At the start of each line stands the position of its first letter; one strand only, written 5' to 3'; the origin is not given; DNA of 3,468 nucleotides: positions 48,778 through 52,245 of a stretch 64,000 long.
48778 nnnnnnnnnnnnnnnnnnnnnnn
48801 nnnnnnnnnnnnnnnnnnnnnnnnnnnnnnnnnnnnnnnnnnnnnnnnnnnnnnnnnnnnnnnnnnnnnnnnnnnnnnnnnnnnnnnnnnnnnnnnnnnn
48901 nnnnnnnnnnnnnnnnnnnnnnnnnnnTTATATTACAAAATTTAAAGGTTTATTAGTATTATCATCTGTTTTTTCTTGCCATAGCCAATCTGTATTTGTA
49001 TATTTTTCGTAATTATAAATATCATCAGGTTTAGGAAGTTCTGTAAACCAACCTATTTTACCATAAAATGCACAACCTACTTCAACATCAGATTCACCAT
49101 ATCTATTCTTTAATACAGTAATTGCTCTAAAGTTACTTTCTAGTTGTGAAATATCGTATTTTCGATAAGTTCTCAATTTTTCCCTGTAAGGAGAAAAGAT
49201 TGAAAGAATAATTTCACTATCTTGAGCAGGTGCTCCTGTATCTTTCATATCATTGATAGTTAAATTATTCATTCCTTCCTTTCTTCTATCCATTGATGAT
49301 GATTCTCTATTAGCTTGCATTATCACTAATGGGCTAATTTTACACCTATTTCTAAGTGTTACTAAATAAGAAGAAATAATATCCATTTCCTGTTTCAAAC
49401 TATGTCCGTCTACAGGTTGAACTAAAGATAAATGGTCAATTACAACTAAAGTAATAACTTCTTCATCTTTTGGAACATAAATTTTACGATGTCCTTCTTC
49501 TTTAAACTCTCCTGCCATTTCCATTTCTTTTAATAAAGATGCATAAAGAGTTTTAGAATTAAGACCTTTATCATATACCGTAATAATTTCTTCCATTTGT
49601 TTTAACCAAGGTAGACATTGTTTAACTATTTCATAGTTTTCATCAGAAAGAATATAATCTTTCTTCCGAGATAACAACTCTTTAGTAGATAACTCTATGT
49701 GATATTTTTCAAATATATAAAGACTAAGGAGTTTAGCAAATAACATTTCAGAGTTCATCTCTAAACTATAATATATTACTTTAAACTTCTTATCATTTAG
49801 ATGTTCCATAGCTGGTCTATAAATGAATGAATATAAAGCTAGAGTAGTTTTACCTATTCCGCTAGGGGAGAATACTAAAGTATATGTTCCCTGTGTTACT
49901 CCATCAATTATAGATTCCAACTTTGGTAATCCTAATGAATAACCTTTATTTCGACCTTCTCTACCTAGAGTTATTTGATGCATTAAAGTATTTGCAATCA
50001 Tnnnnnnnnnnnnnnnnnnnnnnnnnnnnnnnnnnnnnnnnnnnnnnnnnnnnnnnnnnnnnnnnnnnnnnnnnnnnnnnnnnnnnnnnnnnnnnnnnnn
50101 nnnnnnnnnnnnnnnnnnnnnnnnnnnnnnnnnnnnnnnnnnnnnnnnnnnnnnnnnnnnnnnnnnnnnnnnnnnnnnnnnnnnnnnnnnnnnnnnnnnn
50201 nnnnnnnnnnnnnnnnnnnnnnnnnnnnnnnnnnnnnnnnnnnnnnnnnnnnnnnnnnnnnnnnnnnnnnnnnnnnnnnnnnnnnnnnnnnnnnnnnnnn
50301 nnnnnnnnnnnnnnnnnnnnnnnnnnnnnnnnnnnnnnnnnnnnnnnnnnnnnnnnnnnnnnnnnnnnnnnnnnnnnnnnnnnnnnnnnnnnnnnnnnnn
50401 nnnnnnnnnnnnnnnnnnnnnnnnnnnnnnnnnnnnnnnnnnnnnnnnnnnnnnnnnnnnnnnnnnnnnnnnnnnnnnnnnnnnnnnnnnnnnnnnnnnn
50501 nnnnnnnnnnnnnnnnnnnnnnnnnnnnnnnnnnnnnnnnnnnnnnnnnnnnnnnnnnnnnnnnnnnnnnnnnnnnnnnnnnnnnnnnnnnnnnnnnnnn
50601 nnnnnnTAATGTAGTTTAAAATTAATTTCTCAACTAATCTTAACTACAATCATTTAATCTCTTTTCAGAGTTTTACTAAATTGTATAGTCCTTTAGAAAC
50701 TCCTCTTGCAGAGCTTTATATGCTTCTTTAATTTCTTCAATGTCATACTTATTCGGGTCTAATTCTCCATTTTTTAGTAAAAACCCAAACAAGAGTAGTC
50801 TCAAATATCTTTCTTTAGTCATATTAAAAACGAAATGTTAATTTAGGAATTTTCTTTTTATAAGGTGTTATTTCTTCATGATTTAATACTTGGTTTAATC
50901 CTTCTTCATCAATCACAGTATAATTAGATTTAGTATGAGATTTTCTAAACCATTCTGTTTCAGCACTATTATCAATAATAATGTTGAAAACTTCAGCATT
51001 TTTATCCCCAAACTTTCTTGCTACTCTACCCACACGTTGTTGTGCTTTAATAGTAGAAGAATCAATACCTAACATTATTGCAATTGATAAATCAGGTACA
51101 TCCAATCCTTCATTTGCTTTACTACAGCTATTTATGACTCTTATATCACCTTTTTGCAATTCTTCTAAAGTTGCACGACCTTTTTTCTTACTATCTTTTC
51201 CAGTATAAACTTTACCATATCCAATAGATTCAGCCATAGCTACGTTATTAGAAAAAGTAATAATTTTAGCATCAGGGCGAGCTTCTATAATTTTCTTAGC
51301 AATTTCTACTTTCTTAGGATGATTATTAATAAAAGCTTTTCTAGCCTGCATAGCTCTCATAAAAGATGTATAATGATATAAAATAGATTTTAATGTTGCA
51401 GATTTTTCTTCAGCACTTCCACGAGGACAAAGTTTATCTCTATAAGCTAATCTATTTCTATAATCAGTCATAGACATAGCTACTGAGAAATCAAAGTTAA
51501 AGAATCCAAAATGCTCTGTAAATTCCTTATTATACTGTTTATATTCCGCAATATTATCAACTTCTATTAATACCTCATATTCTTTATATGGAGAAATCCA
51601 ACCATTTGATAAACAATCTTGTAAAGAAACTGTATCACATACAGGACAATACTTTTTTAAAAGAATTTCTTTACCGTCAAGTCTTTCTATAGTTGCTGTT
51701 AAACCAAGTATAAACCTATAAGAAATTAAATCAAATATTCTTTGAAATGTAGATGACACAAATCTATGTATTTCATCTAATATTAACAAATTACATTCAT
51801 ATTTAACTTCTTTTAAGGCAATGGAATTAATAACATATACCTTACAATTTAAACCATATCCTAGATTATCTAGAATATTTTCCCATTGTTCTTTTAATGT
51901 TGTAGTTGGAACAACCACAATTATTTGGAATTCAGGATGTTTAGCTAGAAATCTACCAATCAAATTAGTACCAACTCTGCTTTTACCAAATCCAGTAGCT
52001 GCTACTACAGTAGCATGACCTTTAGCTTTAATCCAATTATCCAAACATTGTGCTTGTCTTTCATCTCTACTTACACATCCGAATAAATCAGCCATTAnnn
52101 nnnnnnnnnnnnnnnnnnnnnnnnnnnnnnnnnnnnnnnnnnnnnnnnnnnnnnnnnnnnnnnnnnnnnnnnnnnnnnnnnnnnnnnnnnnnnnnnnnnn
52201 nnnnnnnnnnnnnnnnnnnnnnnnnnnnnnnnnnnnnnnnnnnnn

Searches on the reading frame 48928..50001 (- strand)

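Call 46: search_protein_families(library=pfam, proteins=[window:48928-50001:-], max_evalue=0.001)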
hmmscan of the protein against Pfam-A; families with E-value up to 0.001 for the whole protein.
window:48928-50001:- (357 aa): 2 families
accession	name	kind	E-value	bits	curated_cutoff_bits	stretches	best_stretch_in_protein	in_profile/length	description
PF03796.21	DnaB_C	-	2.6e-18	66.8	27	1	21-319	2-253/255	DnaB-like helicase C terminal domain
PF13481.12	AAA_25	-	1.3e-05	25.3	27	0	25-87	19-87/195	AAA domain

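Call 47: search_protein_families(library=phrogs, proteins=[window:48928-50001:-], max_evalue=0.001)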
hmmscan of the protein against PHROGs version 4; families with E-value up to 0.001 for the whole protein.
window:48928-50001:- (357 aa): 5 families
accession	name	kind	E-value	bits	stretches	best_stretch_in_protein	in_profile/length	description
phrog_19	-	DNA, RNA and nucleotide metabolism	4.7e-23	82.9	1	17-329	331-588/621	DnaB-like replicative helicase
phrog_239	-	DNA, RNA and nucleotide metabolism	4.3e-17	63.3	2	20-103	340-418/801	DNA primase/helicase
phrog_15558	-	unknown function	2.1e-12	47.9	1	142-277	201-348/403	-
phrog_243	-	DNA, RNA and nucleotide metabolism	2.5e-10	40.7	1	174-322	134-268/273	DnaB-like replicative helicase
phrog_11530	-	unknown function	0.0001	23.3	1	178-306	28-143/184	-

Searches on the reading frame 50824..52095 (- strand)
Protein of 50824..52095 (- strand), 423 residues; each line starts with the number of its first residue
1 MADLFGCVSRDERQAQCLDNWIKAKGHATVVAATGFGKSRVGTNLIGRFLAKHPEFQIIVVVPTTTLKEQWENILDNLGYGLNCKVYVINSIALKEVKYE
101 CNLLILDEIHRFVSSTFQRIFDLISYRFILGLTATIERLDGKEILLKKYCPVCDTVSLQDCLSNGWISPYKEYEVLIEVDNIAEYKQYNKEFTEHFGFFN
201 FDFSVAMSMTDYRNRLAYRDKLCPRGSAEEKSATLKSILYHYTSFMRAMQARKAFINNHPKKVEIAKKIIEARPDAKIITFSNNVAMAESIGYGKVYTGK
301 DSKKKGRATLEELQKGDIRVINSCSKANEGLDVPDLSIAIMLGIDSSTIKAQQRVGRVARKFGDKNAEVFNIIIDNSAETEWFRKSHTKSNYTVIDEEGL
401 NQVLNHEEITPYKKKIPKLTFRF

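Call 46: search_protein_families(library=pfam, proteins=[window:50824-52095:-], max_evalue=0.001)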
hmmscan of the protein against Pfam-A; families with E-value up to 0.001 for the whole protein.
window:50824-52095:- (423 aa): 4 families
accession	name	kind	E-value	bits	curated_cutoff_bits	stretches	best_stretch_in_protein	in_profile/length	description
PF04851.21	ResIII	-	1.5e-18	67.7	22.5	2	12-77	6-75/164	Type III restriction enzyme, res subunit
PF00271.37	Helicase_C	-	2e-12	47.8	23.5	1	262-360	2-108/110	Helicase conserved C-terminal domain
PF00270.35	DEAD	-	9.6e-12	45.4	26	1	13-87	3-77/167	DEAD/DEAH box helicase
PF13401.12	AAA_22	-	8.3e-05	23.4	27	1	24-120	4-104/130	AAA domain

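Call 47: search_protein_families(library=phrogs, proteins=[window:50824-52095:-], max_evalue=0.001)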
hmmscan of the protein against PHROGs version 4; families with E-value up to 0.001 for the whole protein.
window:50824-52095:- (423 aa): 4 families
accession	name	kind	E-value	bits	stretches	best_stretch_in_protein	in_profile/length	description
phrog_16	-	DNA, RNA and nucleotide metabolism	8.1e-45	154.4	1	19-392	284-626/986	DNA helicase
phrog_9690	-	DNA, RNA and nucleotide metabolism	4.8e-12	46.5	1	298-402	192-299/306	DNA helicase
phrog_62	-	DNA, RNA and nucleotide metabolism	7.9e-09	34.5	1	253-379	981-1115/1881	DNA helicase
phrog_2488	-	DNA, RNA and nucleotide metabolism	6e-07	29.6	1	12-81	21-97/579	DNA helicase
